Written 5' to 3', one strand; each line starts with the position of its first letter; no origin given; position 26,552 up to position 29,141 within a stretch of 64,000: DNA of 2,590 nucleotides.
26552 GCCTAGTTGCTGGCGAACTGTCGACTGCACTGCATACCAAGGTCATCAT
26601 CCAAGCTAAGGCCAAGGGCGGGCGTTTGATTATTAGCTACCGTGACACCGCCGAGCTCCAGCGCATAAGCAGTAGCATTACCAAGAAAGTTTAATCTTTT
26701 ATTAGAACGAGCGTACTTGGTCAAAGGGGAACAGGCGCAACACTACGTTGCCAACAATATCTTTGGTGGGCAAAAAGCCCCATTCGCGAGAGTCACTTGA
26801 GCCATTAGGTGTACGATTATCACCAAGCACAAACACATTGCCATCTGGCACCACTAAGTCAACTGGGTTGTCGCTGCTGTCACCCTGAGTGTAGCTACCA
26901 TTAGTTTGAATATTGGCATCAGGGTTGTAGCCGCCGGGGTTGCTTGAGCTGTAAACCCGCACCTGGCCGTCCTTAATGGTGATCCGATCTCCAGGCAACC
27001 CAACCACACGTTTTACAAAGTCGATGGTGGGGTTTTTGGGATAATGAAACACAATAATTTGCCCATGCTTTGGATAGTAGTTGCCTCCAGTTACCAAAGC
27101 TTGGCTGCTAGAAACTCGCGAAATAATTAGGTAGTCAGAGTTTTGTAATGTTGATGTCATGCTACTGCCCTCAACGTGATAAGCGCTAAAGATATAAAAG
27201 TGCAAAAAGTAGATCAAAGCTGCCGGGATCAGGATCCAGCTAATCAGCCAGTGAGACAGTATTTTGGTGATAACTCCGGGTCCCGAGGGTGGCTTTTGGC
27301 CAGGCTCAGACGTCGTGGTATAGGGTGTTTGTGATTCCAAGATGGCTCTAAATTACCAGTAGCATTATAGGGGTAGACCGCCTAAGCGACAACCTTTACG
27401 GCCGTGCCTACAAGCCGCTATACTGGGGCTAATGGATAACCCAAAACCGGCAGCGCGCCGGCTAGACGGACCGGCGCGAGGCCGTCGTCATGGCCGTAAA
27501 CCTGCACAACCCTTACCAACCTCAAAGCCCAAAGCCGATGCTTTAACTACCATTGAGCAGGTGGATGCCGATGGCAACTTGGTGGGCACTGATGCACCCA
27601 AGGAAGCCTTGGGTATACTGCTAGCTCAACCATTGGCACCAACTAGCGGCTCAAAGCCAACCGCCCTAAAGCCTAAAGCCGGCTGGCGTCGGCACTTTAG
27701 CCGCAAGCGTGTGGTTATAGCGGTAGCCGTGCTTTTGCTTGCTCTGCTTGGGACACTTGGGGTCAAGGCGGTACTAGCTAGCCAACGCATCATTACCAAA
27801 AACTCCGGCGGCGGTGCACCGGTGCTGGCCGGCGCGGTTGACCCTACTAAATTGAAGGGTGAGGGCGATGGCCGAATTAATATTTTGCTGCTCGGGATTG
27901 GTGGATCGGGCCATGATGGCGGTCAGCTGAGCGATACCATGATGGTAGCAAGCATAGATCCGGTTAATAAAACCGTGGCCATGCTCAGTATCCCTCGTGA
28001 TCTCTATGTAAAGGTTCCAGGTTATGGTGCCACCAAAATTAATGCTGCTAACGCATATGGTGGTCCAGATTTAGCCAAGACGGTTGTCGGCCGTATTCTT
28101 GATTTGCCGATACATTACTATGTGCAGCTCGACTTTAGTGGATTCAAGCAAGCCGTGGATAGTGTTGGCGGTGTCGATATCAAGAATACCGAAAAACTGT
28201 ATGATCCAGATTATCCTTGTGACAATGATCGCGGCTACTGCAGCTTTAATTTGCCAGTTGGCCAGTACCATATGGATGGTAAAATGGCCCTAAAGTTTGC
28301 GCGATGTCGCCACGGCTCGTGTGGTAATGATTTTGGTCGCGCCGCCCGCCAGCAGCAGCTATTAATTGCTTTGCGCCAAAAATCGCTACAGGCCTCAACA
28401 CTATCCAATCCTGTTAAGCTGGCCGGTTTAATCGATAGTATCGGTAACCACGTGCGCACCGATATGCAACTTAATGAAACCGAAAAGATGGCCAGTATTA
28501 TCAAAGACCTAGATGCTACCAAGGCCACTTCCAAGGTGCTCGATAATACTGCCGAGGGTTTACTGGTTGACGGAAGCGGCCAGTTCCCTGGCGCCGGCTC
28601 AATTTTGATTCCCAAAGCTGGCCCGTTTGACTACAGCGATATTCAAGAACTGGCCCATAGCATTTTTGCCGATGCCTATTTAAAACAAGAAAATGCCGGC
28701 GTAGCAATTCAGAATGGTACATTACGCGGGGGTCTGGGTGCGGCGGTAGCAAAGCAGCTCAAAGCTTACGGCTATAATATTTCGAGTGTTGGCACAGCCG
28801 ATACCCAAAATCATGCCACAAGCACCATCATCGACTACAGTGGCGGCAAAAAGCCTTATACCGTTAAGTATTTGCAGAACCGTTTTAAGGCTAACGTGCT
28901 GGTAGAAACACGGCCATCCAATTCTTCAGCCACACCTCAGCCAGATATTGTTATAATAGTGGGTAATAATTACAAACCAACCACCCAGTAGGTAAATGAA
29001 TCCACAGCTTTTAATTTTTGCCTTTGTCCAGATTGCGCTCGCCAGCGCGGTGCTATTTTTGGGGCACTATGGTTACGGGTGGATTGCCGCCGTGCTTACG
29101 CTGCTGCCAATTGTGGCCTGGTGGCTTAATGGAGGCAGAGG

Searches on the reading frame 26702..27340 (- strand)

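Call 75: search_protein_families(library=pfam, proteins=[window:26702-27340:-], max_evalue=0.001)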
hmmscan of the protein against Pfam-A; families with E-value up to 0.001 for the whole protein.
window:26702-27340:- (212 aa): 1 family
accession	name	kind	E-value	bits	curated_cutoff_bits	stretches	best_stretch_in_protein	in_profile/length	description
PF10502.14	Peptidase_S26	-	1.1e-39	136.6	22.9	1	33-203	5-167/168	Signal peptidase, peptidase S26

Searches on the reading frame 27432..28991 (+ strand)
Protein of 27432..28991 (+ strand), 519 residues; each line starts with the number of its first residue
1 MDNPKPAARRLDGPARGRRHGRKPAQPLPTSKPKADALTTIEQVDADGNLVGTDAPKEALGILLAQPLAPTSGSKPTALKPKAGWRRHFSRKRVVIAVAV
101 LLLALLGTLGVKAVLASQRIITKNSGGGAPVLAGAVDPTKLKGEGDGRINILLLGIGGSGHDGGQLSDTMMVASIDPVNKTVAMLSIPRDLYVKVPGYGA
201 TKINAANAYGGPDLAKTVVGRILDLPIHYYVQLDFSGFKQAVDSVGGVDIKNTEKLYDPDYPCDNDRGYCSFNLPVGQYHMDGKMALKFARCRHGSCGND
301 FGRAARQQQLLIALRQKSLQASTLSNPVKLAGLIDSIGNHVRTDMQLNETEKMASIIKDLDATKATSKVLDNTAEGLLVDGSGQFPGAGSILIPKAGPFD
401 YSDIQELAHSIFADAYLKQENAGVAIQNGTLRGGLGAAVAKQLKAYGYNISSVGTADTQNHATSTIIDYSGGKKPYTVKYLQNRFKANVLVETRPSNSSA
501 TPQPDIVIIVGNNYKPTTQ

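Call 74: search_protein_families(library=pfam, proteins=[window:27432-28991:+], max_evalue=0.001)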
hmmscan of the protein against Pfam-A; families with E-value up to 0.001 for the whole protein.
window:27432-28991:+ (519 aa): 2 families
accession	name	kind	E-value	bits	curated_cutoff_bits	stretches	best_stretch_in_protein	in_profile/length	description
PF03816.19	LytR_cpsA_psr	-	2e-41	142.1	24.6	1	167-318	2-148/150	LytR_cpsA_psr family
PF13399.11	LytR_C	-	1.9e-11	45.2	22.2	1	424-514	4-86/86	LytR cell envelope-related transcriptional attenuator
